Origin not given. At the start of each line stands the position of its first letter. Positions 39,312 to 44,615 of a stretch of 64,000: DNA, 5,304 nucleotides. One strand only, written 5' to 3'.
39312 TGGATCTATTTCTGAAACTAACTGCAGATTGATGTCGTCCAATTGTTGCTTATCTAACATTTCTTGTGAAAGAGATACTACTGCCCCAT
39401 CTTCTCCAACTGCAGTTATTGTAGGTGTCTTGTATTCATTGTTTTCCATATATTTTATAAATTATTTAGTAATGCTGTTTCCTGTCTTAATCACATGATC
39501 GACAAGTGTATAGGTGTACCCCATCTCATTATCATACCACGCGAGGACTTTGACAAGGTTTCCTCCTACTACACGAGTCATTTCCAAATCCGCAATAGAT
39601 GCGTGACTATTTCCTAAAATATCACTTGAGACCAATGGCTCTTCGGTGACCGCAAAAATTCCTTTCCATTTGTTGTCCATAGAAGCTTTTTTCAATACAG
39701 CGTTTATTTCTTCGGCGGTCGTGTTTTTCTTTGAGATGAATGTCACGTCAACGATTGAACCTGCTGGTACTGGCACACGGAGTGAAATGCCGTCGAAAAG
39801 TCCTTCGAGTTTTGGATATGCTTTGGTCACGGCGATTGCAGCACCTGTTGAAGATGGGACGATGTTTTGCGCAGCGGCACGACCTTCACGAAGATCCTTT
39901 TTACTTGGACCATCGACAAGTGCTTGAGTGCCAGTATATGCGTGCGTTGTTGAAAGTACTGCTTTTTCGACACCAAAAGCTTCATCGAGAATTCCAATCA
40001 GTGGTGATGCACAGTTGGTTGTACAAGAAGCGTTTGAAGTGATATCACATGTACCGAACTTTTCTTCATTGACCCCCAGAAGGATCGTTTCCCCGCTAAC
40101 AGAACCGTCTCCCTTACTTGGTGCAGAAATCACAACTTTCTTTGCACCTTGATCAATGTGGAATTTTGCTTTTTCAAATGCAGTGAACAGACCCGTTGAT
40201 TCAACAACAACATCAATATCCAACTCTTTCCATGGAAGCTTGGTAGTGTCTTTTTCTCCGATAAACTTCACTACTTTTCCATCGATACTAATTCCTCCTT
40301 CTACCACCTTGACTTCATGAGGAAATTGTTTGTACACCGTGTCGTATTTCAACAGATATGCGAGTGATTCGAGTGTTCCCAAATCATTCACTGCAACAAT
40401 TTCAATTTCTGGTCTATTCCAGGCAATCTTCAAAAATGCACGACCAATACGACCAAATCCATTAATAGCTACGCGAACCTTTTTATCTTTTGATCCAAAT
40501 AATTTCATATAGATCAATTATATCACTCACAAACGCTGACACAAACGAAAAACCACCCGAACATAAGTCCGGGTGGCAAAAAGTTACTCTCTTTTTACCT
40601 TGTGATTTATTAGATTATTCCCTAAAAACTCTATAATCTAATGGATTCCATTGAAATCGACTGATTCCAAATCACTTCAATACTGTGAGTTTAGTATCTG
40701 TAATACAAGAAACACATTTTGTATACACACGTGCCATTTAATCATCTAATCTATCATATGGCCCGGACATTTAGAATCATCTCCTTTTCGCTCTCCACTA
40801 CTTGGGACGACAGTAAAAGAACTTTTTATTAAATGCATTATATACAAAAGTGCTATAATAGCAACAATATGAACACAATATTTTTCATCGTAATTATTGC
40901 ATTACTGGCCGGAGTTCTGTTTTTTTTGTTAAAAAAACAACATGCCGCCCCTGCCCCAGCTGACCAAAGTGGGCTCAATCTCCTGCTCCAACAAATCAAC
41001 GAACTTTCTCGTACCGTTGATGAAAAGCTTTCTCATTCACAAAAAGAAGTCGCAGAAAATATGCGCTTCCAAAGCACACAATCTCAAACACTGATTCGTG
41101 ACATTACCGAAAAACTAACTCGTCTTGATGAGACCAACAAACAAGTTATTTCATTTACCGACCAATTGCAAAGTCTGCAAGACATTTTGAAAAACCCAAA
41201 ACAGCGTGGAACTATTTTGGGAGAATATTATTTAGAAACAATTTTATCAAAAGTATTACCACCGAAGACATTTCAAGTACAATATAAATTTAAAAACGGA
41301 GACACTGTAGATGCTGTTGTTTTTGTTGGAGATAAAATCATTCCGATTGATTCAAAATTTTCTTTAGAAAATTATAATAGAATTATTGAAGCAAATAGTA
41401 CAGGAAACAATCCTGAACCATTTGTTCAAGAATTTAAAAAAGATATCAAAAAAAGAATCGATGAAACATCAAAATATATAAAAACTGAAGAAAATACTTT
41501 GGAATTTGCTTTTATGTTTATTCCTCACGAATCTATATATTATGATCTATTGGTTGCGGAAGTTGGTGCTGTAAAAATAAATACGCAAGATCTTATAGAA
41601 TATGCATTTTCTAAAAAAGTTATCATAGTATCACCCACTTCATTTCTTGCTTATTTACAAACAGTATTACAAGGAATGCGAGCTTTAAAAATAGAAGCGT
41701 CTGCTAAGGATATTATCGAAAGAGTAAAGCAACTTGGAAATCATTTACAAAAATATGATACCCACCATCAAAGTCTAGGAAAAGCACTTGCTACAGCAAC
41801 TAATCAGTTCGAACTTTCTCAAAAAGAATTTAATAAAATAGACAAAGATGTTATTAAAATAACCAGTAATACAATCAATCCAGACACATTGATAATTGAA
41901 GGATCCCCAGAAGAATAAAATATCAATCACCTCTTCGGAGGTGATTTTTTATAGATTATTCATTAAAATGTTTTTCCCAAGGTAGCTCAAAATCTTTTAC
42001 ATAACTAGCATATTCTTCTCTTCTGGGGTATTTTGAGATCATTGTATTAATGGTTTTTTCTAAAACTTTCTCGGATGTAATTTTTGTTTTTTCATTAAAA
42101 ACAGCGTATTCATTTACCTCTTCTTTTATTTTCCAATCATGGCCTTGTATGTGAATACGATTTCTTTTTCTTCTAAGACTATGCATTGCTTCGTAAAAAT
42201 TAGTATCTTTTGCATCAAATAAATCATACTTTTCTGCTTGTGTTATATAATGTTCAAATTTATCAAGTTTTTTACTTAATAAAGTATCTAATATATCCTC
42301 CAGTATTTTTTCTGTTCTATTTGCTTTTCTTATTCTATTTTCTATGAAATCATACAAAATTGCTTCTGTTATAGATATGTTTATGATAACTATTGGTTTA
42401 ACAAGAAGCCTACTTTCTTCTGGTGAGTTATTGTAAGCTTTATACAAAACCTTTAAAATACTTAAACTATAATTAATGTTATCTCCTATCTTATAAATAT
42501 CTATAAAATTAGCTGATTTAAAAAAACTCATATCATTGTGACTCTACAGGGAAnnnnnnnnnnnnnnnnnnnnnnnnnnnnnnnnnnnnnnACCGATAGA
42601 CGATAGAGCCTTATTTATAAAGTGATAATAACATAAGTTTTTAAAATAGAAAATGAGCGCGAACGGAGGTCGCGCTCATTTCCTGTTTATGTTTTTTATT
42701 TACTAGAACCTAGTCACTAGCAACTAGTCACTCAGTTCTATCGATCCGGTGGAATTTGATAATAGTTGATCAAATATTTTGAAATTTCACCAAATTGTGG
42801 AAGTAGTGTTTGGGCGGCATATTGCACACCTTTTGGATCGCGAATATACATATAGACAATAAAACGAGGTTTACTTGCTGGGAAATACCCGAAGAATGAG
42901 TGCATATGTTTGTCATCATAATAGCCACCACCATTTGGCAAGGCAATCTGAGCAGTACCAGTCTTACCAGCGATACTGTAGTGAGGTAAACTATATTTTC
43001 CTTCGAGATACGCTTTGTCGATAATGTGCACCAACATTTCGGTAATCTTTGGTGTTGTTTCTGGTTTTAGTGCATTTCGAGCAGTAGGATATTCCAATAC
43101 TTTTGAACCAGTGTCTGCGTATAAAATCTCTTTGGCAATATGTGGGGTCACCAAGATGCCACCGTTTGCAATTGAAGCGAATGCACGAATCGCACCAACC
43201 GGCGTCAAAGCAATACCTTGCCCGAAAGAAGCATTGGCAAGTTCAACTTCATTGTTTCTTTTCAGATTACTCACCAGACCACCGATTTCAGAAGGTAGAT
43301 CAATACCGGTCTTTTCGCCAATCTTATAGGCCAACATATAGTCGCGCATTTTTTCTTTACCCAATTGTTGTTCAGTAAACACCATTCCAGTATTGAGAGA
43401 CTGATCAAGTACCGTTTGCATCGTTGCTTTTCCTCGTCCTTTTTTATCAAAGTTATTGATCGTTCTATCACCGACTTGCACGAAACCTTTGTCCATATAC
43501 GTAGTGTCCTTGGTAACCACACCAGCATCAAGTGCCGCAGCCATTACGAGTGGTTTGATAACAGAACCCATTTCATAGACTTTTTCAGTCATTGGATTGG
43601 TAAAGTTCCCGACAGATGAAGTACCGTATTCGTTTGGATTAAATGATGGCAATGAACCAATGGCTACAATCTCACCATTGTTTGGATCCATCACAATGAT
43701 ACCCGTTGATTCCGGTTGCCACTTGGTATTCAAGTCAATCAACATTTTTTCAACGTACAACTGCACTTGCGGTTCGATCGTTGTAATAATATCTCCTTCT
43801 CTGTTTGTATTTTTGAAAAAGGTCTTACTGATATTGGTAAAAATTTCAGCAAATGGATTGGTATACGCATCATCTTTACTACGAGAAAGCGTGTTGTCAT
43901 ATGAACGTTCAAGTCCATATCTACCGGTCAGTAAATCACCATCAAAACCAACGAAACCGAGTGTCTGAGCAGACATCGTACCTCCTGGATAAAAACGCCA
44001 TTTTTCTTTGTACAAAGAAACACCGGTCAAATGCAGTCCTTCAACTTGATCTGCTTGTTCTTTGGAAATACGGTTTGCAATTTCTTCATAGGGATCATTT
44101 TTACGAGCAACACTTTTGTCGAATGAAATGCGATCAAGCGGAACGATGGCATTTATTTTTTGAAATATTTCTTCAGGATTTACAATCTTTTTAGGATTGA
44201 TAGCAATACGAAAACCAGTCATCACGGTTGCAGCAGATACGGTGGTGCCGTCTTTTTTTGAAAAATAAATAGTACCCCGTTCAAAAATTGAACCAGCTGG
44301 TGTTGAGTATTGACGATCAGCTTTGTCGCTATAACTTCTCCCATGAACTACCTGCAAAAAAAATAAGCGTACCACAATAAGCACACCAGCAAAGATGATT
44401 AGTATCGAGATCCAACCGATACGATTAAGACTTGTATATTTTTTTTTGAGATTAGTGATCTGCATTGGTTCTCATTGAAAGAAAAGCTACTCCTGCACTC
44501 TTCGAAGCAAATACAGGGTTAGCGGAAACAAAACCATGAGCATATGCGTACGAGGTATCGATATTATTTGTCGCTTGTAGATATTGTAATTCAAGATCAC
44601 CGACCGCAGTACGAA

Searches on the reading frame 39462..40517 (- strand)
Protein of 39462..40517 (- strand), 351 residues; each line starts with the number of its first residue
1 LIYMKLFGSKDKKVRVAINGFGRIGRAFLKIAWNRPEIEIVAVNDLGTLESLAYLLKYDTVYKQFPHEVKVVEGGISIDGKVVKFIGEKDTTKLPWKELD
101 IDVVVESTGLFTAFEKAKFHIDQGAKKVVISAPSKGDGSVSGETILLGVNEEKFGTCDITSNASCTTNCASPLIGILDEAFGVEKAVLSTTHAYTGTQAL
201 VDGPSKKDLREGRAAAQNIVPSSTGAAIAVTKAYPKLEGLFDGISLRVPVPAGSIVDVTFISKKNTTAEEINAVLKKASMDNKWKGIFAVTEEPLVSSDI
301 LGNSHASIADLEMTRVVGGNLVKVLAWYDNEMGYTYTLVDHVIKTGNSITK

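Call 74: search_protein_families(library=pfam, proteins=[window:39462-40517:-], max_evalue=0.00001)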
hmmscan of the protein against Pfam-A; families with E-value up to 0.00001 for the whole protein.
window:39462-40517:- (351 aa): 2 families
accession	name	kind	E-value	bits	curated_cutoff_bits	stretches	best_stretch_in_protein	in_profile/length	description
PF02800.25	Gp_dh_C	-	1e-54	184.8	24.4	1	172-328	3-158/158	Glyceraldehyde 3-phosphate dehydrogenase, C-terminal domain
PF00044.30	Gp_dh_N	-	1.6e-36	125.1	31.7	1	14-112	1-99/101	Glyceraldehyde 3-phosphate dehydrogenase, NAD binding domain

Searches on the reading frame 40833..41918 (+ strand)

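Call 74: search_protein_families(library=pfam, proteins=[window:40833-41918:+], max_evalue=0.00001)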
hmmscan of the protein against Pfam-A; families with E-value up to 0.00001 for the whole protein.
window:40833-41918:+ (361 aa): 1 family
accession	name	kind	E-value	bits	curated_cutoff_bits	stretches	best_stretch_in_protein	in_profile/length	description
PF02646.22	RmuC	-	1.2e-51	176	26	1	53-334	1-271/291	RmuC family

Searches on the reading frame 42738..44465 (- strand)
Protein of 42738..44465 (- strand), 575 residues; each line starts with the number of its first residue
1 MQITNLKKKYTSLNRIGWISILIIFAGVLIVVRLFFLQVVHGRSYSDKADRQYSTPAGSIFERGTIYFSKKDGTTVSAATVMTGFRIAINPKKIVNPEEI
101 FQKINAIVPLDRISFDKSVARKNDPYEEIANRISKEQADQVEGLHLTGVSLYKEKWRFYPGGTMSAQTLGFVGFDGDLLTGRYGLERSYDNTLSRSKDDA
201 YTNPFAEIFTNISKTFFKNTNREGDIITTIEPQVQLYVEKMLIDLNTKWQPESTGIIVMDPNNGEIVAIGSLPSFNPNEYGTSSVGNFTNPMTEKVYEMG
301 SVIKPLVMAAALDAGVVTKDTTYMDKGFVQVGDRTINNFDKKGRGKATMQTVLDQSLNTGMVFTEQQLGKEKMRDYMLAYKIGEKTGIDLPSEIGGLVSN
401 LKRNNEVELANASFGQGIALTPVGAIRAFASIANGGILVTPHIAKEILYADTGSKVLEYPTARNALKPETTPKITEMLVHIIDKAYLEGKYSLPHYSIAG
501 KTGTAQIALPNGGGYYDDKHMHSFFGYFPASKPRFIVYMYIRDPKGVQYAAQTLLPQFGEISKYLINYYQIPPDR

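Call 74: search_protein_families(library=pfam, proteins=[window:42738-44465:-], max_evalue=0.00001)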
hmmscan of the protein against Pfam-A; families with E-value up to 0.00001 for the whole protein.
window:42738-44465:- (575 aa): 2 families
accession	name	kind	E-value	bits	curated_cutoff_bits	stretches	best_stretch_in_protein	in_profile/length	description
PF00905.27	Transpeptidase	-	1e-70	238.8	22.1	1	255-551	2-286/299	Penicillin binding protein transpeptidase domain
PF03717.20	PBP_dimer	-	2.1e-06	28.7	24.4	1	63-194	6-159/180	Penicillin-binding Protein dimerisation domain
